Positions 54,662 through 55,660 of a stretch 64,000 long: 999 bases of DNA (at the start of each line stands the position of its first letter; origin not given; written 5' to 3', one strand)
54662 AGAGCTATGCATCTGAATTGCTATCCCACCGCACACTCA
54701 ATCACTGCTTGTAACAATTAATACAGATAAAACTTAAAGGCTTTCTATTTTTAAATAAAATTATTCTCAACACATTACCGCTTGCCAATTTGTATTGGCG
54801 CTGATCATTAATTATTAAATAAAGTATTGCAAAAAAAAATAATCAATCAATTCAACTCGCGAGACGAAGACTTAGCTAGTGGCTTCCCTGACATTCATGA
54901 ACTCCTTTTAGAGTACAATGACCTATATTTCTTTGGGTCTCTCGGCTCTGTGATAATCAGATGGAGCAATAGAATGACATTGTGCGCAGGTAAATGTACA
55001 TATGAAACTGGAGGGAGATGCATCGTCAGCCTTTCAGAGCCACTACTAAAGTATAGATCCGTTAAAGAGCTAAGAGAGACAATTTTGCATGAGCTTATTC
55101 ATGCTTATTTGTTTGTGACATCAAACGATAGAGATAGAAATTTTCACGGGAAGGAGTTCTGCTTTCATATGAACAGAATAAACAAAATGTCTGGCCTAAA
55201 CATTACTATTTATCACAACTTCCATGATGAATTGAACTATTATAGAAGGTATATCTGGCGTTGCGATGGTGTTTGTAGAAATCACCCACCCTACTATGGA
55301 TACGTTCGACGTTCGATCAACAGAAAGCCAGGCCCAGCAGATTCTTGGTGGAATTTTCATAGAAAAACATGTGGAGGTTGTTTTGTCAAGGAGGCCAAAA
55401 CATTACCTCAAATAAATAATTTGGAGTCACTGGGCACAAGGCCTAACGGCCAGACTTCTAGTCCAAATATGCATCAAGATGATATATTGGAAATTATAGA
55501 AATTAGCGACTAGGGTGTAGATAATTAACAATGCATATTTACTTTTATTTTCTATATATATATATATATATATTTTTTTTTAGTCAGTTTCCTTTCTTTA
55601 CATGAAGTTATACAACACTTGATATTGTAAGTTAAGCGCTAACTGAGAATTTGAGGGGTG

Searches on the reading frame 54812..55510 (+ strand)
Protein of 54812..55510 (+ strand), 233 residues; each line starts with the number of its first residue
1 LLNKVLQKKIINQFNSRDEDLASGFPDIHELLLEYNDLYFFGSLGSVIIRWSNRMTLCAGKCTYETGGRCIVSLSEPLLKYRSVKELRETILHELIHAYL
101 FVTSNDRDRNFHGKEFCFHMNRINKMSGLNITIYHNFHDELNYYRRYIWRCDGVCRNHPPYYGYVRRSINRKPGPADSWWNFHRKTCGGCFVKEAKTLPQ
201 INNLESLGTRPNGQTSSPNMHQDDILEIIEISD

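Call 5: search_protein_families(library=pfam, proteins=[window:54812-55510:+], max_evalue=0.01)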
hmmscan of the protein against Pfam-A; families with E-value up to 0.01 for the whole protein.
window:54812-55510:+ (233 aa): 2 families
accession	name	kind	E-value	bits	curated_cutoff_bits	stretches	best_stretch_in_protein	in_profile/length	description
PF10263.15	SprT-like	-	3.3e-32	111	25.6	1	29-135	2-108/108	SprT-like family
PF22934.1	SPRTN_ZBD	-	7.8e-23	80.7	27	1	147-193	2-48/48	Spartan-like zinc binding domain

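Call 6: find_homologous_proteins(query=window:54812-55510:+)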
Query window:54812-55510:+ (233 aa): 281 proteins with E <= 0.001 among 424 candidates; the best 120 are listed.
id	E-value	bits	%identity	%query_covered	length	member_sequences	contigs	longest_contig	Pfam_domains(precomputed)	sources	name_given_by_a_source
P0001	1.5e-153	527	95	97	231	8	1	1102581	PF22934.2,PF10263.16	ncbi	ncbi:unnamed protein product, partial [Cryptosporidium hominis]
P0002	6.5e-100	351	79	77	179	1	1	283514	PF22934.2,PF10263.16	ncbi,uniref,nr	ncbi:uncharacterized protein ELE39_000939 [Cryptosporidium sp. chipmunk genotype I]|uniref:uncharact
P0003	2.7e-98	346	78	77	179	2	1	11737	PF22934.2,PF10263.16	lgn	-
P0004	2.2e-97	343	66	90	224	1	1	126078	PF22934.2,PF10263.16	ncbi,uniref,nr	ncbi:hypothetical protein FG386_003041 [Cryptosporidium ryanae]|uniref:uncharacterized protein n=1 T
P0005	2.1e-91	324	75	77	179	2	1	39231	PF22934.2,PF10263.16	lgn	-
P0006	7.7e-87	309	72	77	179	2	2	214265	PF22934.2,PF10263.16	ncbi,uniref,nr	ncbi:SprT-like metalloprotease [Cryptosporidium canis]|uniref:SprT-like metalloprotease n=1 Tax=Cryp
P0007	2.3e-84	300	60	92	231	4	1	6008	PF22934.2,PF10263.16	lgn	-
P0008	3.2e-81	290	80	60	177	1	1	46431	PF22934.2,PF10263.16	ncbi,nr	ncbi:SprT domain-containing protein [Cryptosporidium felis]|nr:SprT domain-containing protein [Crypt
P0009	3.4e-76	274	64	77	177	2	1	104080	PF22934.2,PF10263.16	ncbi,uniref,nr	ncbi:hypothetical protein FG379_002524 [Cryptosporidium bovis]|uniref:uncharacterized protein n=1 Ta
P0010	3.2e-74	267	54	86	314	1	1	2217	PF22934.2,PF10263.16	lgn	-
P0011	9.9e-73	262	57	78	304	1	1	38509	PF22934.2,PF10263.16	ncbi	ncbi:652_t:CDS:2, partial [Diversispora eburnea]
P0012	4.1e-72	260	57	78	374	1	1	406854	PF22934.2,PF10263.16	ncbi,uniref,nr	ncbi:hypothetical protein Glove_481g94 [Diversispora epigaea]|uniref:Protein with SprT-like domain a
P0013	3.1e-71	258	60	75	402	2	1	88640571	PF22934.2,PF10263.16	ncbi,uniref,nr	ncbi:sprT-like domain-containing protein Spartan [Vombatus ursinus]|uniref:DNA-dependent metalloprot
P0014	7.5e-71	256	56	85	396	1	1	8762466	PF22934.2,PF10263.16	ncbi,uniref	ncbi:DNA-dependent metalloprotease SPRTN [Petaurus breviceps papuanus]|uniref:DNA-dependent metallop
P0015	2.1e-69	252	60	72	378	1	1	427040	PF22934.2,PF10263.16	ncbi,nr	ncbi:hypothetical protein INR49_018957 [Caranx melampygus]|nr:hypothetical protein INR49_018957 [Car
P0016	4.4e-69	250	54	85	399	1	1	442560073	PF22934.2,PF10263.16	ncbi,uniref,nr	ncbi:sprT-like domain-containing protein Spartan [Trichosurus vulpecula]|uniref:sprT-like domain-con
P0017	4.6e-69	250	54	85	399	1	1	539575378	PF22934.2,PF10263.16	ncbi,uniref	ncbi:DNA-dependent metalloprotease SPRTN [Notamacropus eugenii]|uniref:DNA-dependent metalloprotease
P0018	1.2e-68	249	58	75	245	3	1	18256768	PF22934.2,PF10263.16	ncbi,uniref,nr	ncbi:DNA-dependent metalloprotease SPRTN isoform X2 [Eptesicus fuscus]|uniref:DNA-dependent metallop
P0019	1.3e-68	249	58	75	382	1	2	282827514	PF22934.2,PF10263.16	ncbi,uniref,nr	ncbi:sprT-like domain-containing protein Spartan isoform X3 [Cricetulus griseus]|uniref:DNA-dependen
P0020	1.8e-68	248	59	72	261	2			PF22934.2,PF10263.16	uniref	uniref:SprT-like domain-containing protein n=1 Tax=Astatotilapia calliptera TaxID=8154 RepID=A0AAX7T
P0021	6.7e-68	247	58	75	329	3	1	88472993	PF22934.2,PF10263.16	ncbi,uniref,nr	ncbi:DNA-dependent metalloprotease SPRTN isoform X2 [Leopardus geoffroyi]|uniref:DNA-dependent metal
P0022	8.1e-68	246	59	72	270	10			PF22934.2,PF10263.16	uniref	uniref:SprT-like domain-containing protein n=1 Tax=Oreochromis aureus TaxID=47969 RepID=A0A668SAB3_O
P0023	1.6e-67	245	58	75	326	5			PF22934.2,PF10263.16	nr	nr:sprT-like domain-containing protein Spartan isoform X5 [Globicephala melas]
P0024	1.6e-67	245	56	78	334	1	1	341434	PF22934.2,PF10263.16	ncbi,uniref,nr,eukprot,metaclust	ncbi:uncharacterized protein SPPG_08337 [Spizellomyces punctatus DAOM BR117]|uniref:Protein with Spr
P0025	2.7e-67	245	53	86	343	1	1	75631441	PF22934.2,PF10263.16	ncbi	ncbi:DNA-dependent metalloprotease SPRTN [Ctenodactylus gundi]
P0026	2.9e-67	245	57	75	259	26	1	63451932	PF22934.2,PF10263.16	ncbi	ncbi:DNA-dependent metalloprotease SPRTN isoform X5 [Ovis canadensis]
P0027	3.3e-67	244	58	73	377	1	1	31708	PF22934.2,PF10263.16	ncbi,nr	ncbi:hypothetical protein H4R35_001102 [Dimargaris xerosporica]|nr:hypothetical protein H4R35_001102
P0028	4.2e-67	244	57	75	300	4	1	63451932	PF22934.2,PF10263.16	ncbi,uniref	ncbi:DNA-dependent metalloprotease SPRTN isoform X3 [Ovis canadensis]|uniref:DNA-dependent metallopr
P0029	4.4e-67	244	58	75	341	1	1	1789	PF22934.2,PF10263.16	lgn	-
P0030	6.6e-67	243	53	85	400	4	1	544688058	PF22934.2,PF10263.16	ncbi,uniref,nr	ncbi:DNA-dependent metalloprotease SPRTN [Monodelphis domestica]|uniref:DNA-dependent metalloproteas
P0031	7.2e-67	243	54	83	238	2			PF22934.2,PF10263.16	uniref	uniref:SprT-like N-terminal domain n=1 Tax=Salarias fasciatus TaxID=181472 RepID=A0A672FB89_SALFA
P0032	1.3e-66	242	60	72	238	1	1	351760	PF22934.2,PF10263.16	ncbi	ncbi:hypothetical protein CAPTEDRAFT_83368, partial [Capitella teleta]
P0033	2.9e-66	241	57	72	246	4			PF22934.2,PF10263.16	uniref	uniref:SprT-like N-terminal domain n=1 Tax=Scophthalmus maximus TaxID=52904 RepID=A0A8D3DC73_SCOMX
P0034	7.7e-66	240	55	75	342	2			PF22934.2,PF10263.16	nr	nr:DNA-dependent metalloprotease SPRTN isoform X4 [Caretta caretta]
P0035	8.9e-66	240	54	78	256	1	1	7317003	PF22934.2,PF10263.16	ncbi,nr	ncbi:MAG: SprT-like family-domain-containing protein [Benjaminiella poitrasii]|nr:MAG: SprT-like fam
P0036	1.2e-65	239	56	75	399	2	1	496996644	PF22934.2,PF10263.16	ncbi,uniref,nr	ncbi:DNA-dependent metalloprotease SPRTN isoform X2 [Dromiciops gliroides]|uniref:DNA-dependent meta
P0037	1.2e-65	239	57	72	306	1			PF22934.2,PF10263.16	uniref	uniref:SprT-like N-terminal domain n=1 Tax=Cyprinus carpio TaxID=7962 RepID=A0A8C1VYS3_CYPCA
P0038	1.7e-65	239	55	75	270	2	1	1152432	PF22934.2,PF10263.16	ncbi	ncbi:predicted protein, partial [Nematostella vectensis]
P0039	2.2e-65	238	58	75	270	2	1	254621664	PF22934.2,PF10263.16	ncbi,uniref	ncbi:DNA-dependent metalloprotease SPRTN isoform X2 [Narcine bancroftii]|uniref:DNA-dependent metall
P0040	2.3e-65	238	57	75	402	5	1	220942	PF22934.2,PF10263.16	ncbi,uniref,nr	ncbi:hypothetical protein CRM22_002145 [Opisthorchis felineus]|uniref:Protein with SprT-like domain 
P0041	2.7e-65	238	53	81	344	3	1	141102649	PF22934.2,PF10263.16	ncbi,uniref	ncbi:DNA-dependent metalloprotease SPRTN isoform X3 [Apteryx mantelli]|uniref:DNA-dependent metallop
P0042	5.2e-65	237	56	75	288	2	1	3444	PF22934.2,PF10263.16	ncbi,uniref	ncbi:unnamed protein product, partial [Anisakis simplex]|uniref:SprT-like domain-containing protein 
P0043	5.6e-65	237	58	72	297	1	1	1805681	PF22934.2,PF10263.16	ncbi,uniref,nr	ncbi:SprT-like family-domain-containing protein [Radiomyces spectabilis]|uniref:SprT-like family-dom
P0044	5.8e-65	237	59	72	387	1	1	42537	PF22934.2,PF18279.7,PF10263.16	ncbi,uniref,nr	ncbi:unnamed protein product [Taenia asiatica]|uniref:Protein with SprT-like domain at the N terminu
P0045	7.2e-65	237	58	72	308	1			PF22934.2,PF10263.16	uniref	uniref:DNA-dependent metalloprotease SPRTN n=1 Tax=Ciona savignyi TaxID=51511 RepID=H2YD65_CIOSA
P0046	8.0e-65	237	56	75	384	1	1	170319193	PF22934.2,PF10263.16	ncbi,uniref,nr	ncbi:hypothetical protein JRQ81_009946 [Phrynocephalus forsythii]|uniref:SprT-like domain-containing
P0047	1.0e-64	236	58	72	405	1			PF22934.2,PF10263.16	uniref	uniref:DNA-dependent metalloprotease SPRTN n=1 Tax=Hippocampus comes TaxID=109280 RepID=A0A3Q2YAI0_H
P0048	1.4e-64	236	52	86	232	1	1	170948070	PF22934.2,PF10263.16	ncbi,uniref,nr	ncbi:DNA-dependent metalloprotease SPRTN-like [Suncus etruscus]|uniref:DNA-dependent metalloprotease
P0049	2.4e-64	235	50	86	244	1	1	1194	PF22934.2,PF10263.16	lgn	-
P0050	2.6e-64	235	58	75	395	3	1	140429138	PF22934.2,PF10263.16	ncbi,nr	ncbi:unnamed protein product [Dicrocoelium dendriticum]|nr:unnamed protein product [Dicrocoelium den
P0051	2.9e-64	235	52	83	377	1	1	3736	PF22934.2,PF10263.16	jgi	jgi:SprT-like domain-contaning protein Spartan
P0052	2.9e-64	235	48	92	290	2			PF22934.2,PF10263.16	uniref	uniref:SprT-like domain-containing protein n=1 Tax=Parascaris univalens TaxID=6257 RepID=A0A915AUI1_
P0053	5.0e-64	234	56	75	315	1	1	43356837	PF22934.2,PF10263.16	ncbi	ncbi:hypothetical protein Aperf_G00000104414 [Anoplocephala perfoliata]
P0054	6.4e-64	234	56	72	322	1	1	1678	PF22934.2,PF10263.16,PF21039.4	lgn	-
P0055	9.0e-64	233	53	82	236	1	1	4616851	PF22934.2,PF10263.16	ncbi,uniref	ncbi:hypothetical protein HELRODRAFT_73845, partial [Helobdella robusta]|uniref:SprT-like domain-con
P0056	1.8e-63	232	57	75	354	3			PF22934.2,PF10263.16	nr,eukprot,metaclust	nr:sprT-like domain-containing protein Spartan [Ciona intestinalis]|eukprot:XP_002125958.1 sprT-like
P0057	3.9e-63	231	53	73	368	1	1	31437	PF22934.2,PF10263.16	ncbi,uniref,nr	ncbi:hypothetical protein BG015_007535 [Linnemannia schmuckeri]|uniref:SprT-like domain-containing p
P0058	4.1e-63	231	55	76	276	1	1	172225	PF22934.2,PF10263.16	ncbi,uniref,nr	ncbi:putative sprT-like domain-containing protein Spartan-like [Apostichopus japonicus]|uniref:Putat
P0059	5.6e-63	230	57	72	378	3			PF22934.2,PF10263.16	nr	nr:unnamed protein product [Spirometra erinaceieuropaei]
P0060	5.7e-63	230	56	75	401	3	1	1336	PF22934.2,PF10263.16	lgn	-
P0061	9.6e-63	230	57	72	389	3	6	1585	PF22934.2,PF10263.16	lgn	-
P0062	1.1e-62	229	57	72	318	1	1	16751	PF22934.2,PF10263.16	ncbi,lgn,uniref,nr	ncbi:unnamed protein product [Rodentolepis nana]|uniref:SprT-like domain-containing protein n=1 Tax=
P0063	1.3e-62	229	58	72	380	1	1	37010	PF22934.2,PF10263.16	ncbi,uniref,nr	ncbi:unnamed protein product [Hydatigera taeniaeformis]|uniref:Protein with SprT-like domain at the 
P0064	1.3e-62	229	54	76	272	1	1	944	PF22934.2,PF10263.16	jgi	-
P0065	1.3e-62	229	54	76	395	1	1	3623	PF22934.2,PF10263.16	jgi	-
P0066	1.6e-62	229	53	82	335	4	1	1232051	PF22934.2,PF10263.16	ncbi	ncbi:hypothetical protein M514_01306, partial [Trichuris suis]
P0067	3.1e-62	228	53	79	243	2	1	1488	PF22934.2,PF10263.16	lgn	-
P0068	3.7e-62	228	53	73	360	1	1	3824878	PF22934.2,PF10263.16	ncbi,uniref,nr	ncbi:SprT-like family-domain-containing protein [Mycotypha africana]|uniref:SprT-like family-domain-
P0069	3.7e-62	228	54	76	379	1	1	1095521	PF22934.2,PF10263.16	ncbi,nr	ncbi:SprT-like family-domain-containing protein [Circinella umbellata]|nr:SprT-like family-domain-co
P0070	5.9e-62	227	57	72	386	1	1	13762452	PF22934.2,PF10263.16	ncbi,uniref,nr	ncbi:zinc finger RAD18 domain containing protein [Echinococcus multilocularis]|uniref:Protein with S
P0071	7.8e-62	227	54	76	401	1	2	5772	PF22934.2,PF10263.16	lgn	-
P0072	9.5e-62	226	57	72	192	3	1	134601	PF22934.2,PF10263.16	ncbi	ncbi:hypothetical protein PIROE2DRAFT_22238, partial [Piromyces sp. E2]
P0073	1.1e-61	226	50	80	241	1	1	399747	PF22934.2,PF10263.16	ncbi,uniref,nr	ncbi:SprT-like family-domain-containing protein [Gilbertella persicaria]|uniref:SprT-like family-dom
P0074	1.4e-61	226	57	72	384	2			PF22934.2,PF10263.16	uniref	uniref:Protein with SprT-like domain at the N terminus n=1 Tax=Mesocestoides corti TaxID=53468 RepID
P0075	1.7e-61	226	57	74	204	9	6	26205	PF22934.2,PF10263.16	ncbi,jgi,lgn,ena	jgi:predicted SprT family Zn-dependent metalloprotease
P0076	2.1e-61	225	48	86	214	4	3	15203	PF22934.2,PF10263.16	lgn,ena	-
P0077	2.4e-61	225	54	76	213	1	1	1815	PF22934.2,PF10263.16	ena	-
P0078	3.8e-61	224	57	70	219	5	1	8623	PF22934.2,PF10263.16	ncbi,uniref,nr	ncbi:unnamed protein product [Schistocephalus solidus]|uniref:SprT-like domain-containing protein n=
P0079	4.3e-61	224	47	93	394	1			PF22934.2,PF10263.16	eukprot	eukprot:gb/GECG01011090.1/.p1 GENE.gb/GECG01011090.1/~~gb/GECG01011090.1/.p1 ORF type:complete len:3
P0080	7.2e-61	224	47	89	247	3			PF22934.2,PF10263.16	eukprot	eukprot:GHVU01023954.1.p1 GENE.GHVU01023954.1~~GHVU01023954.1.p1 ORF type:complete len:248 (-),score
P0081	7.3e-61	224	56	73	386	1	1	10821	PF22934.2,PF10263.16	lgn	-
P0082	1.5e-60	223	54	72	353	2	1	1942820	PF22934.2,PF10263.16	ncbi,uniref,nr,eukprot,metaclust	ncbi:uncharacterized protein TRIADDRAFT_30208 [Trichoplax adhaerens]|uniref:Protein with SprT-like d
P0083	2.1e-60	222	50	81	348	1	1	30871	PF22934.2,PF10263.16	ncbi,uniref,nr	ncbi:hypothetical protein IWQ62_000361 [Dispira parvispora]|uniref:Protein with SprT-like domain at 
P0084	3.1e-60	221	53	72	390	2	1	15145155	PF22934.2,PF10263.16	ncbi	ncbi:DNA-dependent metalloprotease SPRTN [Dirofilaria immitis]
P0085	3.6e-60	221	52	77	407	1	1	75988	PF22934.2,PF10263.16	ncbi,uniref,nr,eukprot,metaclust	ncbi:hypothetical protein M427DRAFT_141323 [Gonapodya prolifera JEL478]|uniref:Protein with SprT-lik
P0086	4.1e-60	221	51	84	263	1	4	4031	PF22934.2,PF10263.16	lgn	-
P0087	5.5e-60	221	54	72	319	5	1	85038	PF22934.2,PF10263.16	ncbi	ncbi:hypothetical protein ACTXT7_009260 [Hymenolepis weldensis]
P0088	5.8e-60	221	51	80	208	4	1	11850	PF22934.2,PF10263.16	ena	-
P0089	6.8e-60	220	57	71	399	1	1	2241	PF22934.2,PF10263.16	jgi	-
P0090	1.0e-59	220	47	88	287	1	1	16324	PF22934.2,PF10263.16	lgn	-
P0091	2.5e-59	219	53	73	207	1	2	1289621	PF22934.2,PF10263.16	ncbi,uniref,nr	ncbi:SPRTN [Blepharisma stoltei]|uniref:SprT-like domain-containing protein n=1 Tax=Blepharisma stol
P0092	5.0e-59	218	50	76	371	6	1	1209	PF22934.2,PF10263.16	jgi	jgi:predicted SprT family Zn-dependent metalloprotease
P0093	5.7e-59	217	52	72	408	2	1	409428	PF22934.2,PF10263.16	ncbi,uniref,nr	ncbi:unnamed protein product [Peronospora belbahrii]|uniref:SprT-like domain-containing protein n=1 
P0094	8.8e-59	217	51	81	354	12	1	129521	PF22934.2,PF10263.16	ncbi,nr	ncbi:SprT-like family-domain-containing protein [Rhizophagus diaphanus]|nr:SprT-like family-domain-c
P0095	1.3e-58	216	52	72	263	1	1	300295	PF22934.2,PF10263.16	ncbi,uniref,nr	ncbi:SprT-like family-domain-containing protein [Polychytrium aggregatum]|uniref:SprT-like family-do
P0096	1.4e-58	216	53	75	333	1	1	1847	PF22934.2,PF10263.16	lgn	-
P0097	1.5e-58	216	45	94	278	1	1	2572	PF22934.2,PF10263.16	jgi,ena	-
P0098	1.9e-58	216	53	75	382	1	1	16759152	PF22934.2,PF10263.16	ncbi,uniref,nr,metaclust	ncbi:Domain of unknown function SprT-like domain-containing protein [Strongyloides ratti]|uniref:Spr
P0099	2.2e-58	215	53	72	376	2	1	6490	PF22934.2,PF10263.16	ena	-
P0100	2.2e-58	215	47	84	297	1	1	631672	PF22934.2,PF10263.16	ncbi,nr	ncbi:SprT-like family-domain-containing protein [Spinellus fusiger]|nr:SprT-like family-domain-conta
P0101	2.5e-58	215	50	81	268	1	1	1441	PF22934.2,PF10263.16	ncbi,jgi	jgi:hypothetical protein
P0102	3.1e-58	215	54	72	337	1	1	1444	PF22934.2,PF10263.16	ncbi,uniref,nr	ncbi:sprT-like domain-containing Spartan [Brachionus plicatilis]|uniref:SprT-like domain-containing 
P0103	3.7e-58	215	54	72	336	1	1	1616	PF22934.2,PF10263.16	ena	-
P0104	4.5e-58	214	52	78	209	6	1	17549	PF22934.2,PF10263.16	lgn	-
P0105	4.8e-58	214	56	69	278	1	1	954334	PF22934.2,PF10263.16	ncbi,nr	ncbi:SprT-like family-domain-containing protein [Paraphysoderma sedebokerense]|nr:SprT-like family-d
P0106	5.3e-58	214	46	89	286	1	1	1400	PF22934.2,PF10263.16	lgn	-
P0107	7.1e-58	214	49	78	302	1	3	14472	PF22934.2,PF10263.16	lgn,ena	-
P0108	1.1e-57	213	52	75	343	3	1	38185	PF22934.2,PF10263.16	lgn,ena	-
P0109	1.2e-57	213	54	72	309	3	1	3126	PF22934.2,PF10263.16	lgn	-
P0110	1.3e-57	213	52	72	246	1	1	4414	PF22934.2,PF10263.16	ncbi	-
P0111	1.6e-57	213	49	82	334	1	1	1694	PF22934.2,PF10263.16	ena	-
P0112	1.7e-57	213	52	76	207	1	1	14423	PF22934.2,PF10263.16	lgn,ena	-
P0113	2.2e-57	212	53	72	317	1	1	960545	PF22934.2,PF10263.16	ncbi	ncbi:hypothetical protein RI367_001280 [Sorochytrium milnesiophthora]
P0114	2.6e-57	212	53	73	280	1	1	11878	PF22934.2,PF10263.16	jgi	jgi:predicted SprT family Zn-dependent metalloprotease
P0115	3.8e-57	211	51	72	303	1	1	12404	PF22934.2,PF10263.16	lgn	-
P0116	4.4e-57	211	50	75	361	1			PF22934.2,PF10263.16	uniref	uniref:SprT-like domain-containing protein n=1 Tax=Parastrongyloides trichosuri TaxID=131310 RepID=A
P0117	4.9e-57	211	53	73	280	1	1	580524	PF22934.2,PF10263.16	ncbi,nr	ncbi:zinc finger RAD18 domain-containing protein C1orf124 [Gorgonomyces haynaldii]|nr:zinc finger RA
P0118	5.3e-57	211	55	72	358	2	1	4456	PF22934.2,PF10263.16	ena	-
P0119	5.7e-57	211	51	74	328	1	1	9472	PF22934.2,PF10263.16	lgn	-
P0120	1.2e-56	210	53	72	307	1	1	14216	PF22934.2,PF10263.16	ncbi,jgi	jgi:predicted SprT family Zn-dependent metalloprotease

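Call 8: find_encoding_contigs(protein=P0001, flank=3000, max_places=4)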
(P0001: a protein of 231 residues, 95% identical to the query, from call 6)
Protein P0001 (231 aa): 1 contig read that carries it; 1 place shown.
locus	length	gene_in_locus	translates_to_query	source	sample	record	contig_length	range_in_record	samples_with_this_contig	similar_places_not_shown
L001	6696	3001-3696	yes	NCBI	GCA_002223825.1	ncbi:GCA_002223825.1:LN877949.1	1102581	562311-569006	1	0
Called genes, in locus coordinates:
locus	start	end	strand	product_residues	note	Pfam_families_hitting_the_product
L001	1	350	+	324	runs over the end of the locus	-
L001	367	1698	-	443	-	-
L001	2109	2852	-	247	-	PF04387:PTPLA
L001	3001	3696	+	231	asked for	PF10263:SprT-like, PF22934:SPRTN_ZBD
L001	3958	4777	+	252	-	PF10584:Proteasome_A_N, PF00227:Proteasome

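Call 9: find_encoding_contigs(protein=P0004, flank=3000, max_places=3)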
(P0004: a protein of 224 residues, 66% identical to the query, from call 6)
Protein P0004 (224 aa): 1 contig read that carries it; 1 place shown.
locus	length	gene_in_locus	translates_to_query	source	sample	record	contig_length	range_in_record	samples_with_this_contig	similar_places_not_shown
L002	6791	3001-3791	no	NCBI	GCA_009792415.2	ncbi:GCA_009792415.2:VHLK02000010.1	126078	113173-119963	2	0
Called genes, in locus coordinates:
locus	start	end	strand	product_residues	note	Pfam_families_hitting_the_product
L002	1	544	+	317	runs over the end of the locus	-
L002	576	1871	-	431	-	-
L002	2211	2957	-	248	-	PF04387:PTPLA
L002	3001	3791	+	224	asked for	PF10263:SprT-like, PF22934:SPRTN_ZBD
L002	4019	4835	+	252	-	PF10584:Proteasome_A_N, PF00227:Proteasome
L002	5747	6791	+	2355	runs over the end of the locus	PF00501:AMP-binding, PF00550:PP-binding, PF23297:ACP_SdgA_C, PF00109:ketoacyl-synt, PF02801:Ketoacyl-synt_C, PF16197:KAsynt_C_assoc (weak), PF00698:Acyl_transf_1, PF14765:PS-DH, +1 more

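Call 10: find_encoding_contigs(protein=P0007, flank=3000, max_places=3)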
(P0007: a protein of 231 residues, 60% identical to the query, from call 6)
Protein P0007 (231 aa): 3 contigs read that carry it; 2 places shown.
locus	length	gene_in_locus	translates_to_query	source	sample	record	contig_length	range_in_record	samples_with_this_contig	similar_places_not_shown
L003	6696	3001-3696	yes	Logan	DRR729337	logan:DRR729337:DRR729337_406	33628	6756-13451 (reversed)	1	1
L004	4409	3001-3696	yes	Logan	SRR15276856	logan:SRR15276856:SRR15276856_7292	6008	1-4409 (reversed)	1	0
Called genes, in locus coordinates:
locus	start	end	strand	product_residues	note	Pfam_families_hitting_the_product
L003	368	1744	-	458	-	-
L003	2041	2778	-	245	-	PF04387:PTPLA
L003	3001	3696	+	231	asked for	PF10263:SprT-like, PF22934:SPRTN_ZBD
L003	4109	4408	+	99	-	PF10584:Proteasome_A_N, PF00227:Proteasome (weak)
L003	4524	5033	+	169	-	PF00227:Proteasome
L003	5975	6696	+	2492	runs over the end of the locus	?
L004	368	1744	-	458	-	-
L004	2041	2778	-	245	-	PF04387:PTPLA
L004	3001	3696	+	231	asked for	PF10263:SprT-like, PF22934:SPRTN_ZBD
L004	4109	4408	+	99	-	PF10584:Proteasome_A_N, PF00227:Proteasome (weak)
